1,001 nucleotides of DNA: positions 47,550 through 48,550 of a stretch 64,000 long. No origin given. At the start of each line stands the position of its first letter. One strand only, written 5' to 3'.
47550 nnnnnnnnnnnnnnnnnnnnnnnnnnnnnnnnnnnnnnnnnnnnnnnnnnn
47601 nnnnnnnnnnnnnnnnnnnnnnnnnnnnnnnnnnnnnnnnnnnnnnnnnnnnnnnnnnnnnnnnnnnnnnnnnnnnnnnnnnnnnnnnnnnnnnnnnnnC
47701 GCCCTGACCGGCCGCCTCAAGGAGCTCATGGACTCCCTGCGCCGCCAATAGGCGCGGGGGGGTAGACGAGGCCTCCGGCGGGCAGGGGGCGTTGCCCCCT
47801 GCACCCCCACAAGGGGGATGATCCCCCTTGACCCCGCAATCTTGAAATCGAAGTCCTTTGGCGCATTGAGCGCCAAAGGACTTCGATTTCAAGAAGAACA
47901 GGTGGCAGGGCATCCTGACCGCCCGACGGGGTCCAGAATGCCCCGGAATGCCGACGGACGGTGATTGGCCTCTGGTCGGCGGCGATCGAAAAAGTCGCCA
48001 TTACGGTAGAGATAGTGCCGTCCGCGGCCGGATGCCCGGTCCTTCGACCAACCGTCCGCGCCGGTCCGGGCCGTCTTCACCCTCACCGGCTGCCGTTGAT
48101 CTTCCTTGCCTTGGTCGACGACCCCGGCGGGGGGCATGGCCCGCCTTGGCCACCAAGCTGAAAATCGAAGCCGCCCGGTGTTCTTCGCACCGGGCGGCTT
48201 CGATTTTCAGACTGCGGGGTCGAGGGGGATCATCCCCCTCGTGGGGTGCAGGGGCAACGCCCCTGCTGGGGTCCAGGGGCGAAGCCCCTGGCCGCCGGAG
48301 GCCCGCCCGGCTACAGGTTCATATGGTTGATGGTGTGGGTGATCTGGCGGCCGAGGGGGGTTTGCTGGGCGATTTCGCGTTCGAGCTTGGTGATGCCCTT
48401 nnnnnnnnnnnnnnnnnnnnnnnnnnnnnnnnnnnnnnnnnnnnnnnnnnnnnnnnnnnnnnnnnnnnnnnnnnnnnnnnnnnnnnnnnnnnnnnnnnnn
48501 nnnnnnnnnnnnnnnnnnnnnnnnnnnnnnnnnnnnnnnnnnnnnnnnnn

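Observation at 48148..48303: Six-copy modular hairpin mosaic (BIME-like) repeat family restricted to intergenic DNA, with paired stem substitutions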

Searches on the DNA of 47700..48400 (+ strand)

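Call 12: search_rna_families(source=window, start=47700, end=48400, threshold=evalue, max_evalue=10)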
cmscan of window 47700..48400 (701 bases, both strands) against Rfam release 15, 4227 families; matches with E-value up to 10: 24.
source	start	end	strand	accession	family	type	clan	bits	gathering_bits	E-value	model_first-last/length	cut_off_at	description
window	48127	48242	-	RF03599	MIR1883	Gene; miRNA;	-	34.6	128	0.00025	1-118/118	no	MIR1883 microRNA precursor family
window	47842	47892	+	RF03701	mir-4041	Gene; miRNA;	-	31.5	74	0.00065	1-54/54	no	mir-4041 microRNA precursor family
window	47842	47892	-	RF03701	mir-4041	Gene; miRNA;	-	30.9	74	0.00093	1-54/54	no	mir-4041 microRNA precursor family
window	48152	48217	+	RF03819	mir-Ro6-3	Gene; miRNA;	-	30.7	79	0.0068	1-72/72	no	mir-Ro6-3 microRNA precursor family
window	48166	48205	-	RF00116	C0465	Gene; sRNA;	-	29.6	40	0.0032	34-78/78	no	C0465 RNA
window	47841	47893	-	RF03941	mir-3158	Gene; miRNA;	-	26.8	97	0.015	1-81/81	no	mir-3158 microRNA precursor family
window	47835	47899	-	RF04093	mir-1784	Gene; miRNA;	-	25.3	98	0.012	1-92/92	no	mir-1784 microRNA precursor family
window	47768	47844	-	RF02937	Clostridiales-2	Gene; sRNA;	-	23.9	58.6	0.0033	1-82/82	no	Clostridiales-2 RNA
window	48158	48210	+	RF04269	mir-373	Gene; miRNA;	-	22.6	69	0.11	1-69/69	no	mir-373 microRNA precursor family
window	48169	48240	+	RF02605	scr5239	Gene; sRNA;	-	21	64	0.32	75-152/158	no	Streptomyces sRNA scr5239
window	47700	47894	-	RF02238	asX4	Gene; sRNA;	-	20.1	100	0.0019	1-198/309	3'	Xanthomonas sRNA asX4/Xoo4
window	47830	47906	+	RF03698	mir-2861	Gene; miRNA;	-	18.7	89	2.5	1-82/82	no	mir-2861 microRNA precursor family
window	47837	47918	-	RF02362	Yfr10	Gene; sRNA;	-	17.9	43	7.2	1-78/78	no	Cyanobacterial functional RNA 10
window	48207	48273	+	RF02937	Clostridiales-2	Gene; sRNA;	-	17.3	58.6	0.27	1-82/82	no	Clostridiales-2 RNA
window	47791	47824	-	RF01370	CRISPR-DR57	Gene; CRISPR;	-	16.7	39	1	1-37/37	no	CRISPR RNA direct repeat element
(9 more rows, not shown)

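Call 22: search_rna_families(source=window, start=47762, end=47850, threshold=evalue, max_evalue=1, show_alignments=4)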
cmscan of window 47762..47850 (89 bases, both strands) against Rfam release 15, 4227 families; matches with E-value up to 1: 3.
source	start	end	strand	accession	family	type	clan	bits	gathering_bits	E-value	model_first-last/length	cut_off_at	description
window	47768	47844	-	RF02937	Clostridiales-2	Gene; sRNA;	-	23.9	58.6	0.00041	1-82/82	no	Clostridiales-2 RNA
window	47791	47824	-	RF01370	CRISPR-DR57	Gene; CRISPR;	-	16.7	39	0.13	1-37/37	no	CRISPR RNA direct repeat element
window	47782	47828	+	RF02985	ftsZ-DE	Gene; sRNA;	-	14.7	72.2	0.58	1-69/69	no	ftsZ-DE RNA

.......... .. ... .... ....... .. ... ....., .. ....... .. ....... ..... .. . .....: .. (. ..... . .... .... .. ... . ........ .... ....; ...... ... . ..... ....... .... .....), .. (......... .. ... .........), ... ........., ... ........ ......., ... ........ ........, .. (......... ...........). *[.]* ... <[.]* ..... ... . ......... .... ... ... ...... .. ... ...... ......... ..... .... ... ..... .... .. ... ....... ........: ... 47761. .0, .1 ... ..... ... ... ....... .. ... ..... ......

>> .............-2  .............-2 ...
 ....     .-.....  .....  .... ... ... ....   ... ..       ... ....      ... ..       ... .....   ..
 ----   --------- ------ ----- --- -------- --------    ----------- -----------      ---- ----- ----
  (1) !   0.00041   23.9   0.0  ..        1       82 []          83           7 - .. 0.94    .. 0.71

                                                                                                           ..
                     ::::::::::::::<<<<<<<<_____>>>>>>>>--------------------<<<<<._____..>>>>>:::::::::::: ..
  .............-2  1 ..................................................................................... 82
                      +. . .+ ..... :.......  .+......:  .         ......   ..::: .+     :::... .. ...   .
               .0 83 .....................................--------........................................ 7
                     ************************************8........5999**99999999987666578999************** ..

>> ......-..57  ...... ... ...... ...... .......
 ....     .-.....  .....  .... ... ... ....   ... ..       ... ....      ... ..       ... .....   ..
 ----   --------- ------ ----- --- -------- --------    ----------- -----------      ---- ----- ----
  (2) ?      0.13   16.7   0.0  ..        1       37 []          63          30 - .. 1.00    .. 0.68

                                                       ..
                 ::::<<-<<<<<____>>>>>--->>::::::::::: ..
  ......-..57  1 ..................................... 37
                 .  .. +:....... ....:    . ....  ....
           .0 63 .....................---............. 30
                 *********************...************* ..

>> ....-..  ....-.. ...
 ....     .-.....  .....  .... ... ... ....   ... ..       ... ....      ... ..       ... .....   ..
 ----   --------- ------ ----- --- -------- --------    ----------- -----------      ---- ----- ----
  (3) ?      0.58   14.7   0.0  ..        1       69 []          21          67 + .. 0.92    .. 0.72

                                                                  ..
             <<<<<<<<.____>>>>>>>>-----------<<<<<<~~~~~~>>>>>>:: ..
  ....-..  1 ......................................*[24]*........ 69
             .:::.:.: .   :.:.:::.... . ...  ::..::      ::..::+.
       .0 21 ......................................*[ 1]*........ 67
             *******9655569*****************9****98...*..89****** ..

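Call 51: search_dna_similar(query=window:48241-48304:+, collection=plasmids, mode=distant, max_evalue=0.01, max_rows=30)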
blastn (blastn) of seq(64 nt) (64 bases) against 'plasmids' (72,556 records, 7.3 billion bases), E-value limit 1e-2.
Records with a match: 3; places in all: 3; records where one place covers at least 80% of the query: 0.
Best place of each record, by identity: 80-90% 3.
By first word of the organism name: Paracoccus 3.
By predicted mobility (MOB-suite, as given by PLSDB): mobilizable 3.
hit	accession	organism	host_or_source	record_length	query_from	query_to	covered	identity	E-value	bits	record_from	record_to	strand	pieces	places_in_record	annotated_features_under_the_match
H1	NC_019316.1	Paracoccus aestuarii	-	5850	2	49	75%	85.4%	6e-5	53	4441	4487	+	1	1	none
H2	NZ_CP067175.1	Paracoccus aestuarii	cell culture,isolated from tidal flat ...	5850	2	49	75%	85.4%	6e-5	53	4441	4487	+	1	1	none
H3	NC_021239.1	Paracoccus marcusii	-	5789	2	49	75%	83.3%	8e-4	48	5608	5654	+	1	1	none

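Call 64: get_annotated_region(hit=H1, flank=1500)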
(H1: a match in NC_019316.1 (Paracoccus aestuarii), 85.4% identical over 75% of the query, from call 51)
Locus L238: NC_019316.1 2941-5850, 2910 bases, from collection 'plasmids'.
description: Paracoccus aestuarii plasmid pAES4, complete sequence
organism: Paracoccus aestuarii (NCBI taxid 453842)
taxonomy: Bacteria; Pseudomonadota; Alphaproteobacteria; Rhodobacterales; Paracoccaceae; Paracoccus; Paracoccus aestuarii
host: -; source: -; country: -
typing (MOB-suite, as given by PLSDB): mobilizable; replicon rep_cluster_1744; relaxase MOBP
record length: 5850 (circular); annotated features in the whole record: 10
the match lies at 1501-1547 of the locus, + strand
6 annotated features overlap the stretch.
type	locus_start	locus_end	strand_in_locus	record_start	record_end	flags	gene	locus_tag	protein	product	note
CDS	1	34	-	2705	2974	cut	-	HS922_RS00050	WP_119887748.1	hypothetical protein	-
CDS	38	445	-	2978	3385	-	-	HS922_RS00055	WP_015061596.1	hypothetical protein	-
CDS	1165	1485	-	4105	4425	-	mobC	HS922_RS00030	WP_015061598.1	plasmid mobilization relaxosome protein MobC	-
CDS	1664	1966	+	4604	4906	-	-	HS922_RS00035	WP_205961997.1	WGR domain-containing protein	-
CDS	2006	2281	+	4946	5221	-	-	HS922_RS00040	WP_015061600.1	type II toxin-antitoxin system RelE/ParE family toxin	-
CDS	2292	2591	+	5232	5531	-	-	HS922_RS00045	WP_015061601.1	HigA family addiction module antitoxin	-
